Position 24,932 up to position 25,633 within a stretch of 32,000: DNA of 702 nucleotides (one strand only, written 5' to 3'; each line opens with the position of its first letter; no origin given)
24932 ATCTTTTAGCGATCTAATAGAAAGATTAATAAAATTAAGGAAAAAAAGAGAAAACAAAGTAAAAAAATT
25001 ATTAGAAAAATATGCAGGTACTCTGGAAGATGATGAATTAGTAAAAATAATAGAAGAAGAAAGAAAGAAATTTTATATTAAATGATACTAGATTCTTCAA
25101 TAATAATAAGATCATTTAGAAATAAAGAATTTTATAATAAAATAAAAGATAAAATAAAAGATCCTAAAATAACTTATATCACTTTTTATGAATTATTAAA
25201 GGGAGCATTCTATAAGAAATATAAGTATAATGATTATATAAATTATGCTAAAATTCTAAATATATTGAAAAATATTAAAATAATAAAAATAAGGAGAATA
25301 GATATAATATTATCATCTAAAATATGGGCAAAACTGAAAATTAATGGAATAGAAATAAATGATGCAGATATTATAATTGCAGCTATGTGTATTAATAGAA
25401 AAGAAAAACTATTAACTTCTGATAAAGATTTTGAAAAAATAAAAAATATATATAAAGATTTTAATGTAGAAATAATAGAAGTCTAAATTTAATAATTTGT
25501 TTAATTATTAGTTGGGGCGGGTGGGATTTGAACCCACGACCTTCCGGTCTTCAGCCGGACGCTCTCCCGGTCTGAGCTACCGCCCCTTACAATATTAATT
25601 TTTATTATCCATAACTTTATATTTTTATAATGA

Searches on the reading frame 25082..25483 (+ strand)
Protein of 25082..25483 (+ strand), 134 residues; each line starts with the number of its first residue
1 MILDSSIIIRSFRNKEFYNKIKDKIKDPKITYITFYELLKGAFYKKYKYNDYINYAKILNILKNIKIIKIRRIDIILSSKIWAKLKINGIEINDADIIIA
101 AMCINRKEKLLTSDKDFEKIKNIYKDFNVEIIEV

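Call 23: search_protein_families(library=pfam, proteins=[window:25082-25483:+], max_evalue=0.001)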
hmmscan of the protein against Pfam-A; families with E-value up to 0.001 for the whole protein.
window:25082-25483:+ (134 aa): 1 family
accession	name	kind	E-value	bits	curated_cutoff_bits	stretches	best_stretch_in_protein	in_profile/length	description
PF01850.27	PIN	-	1.6e-12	48.5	23.6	1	1-121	1-118/120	PIN domain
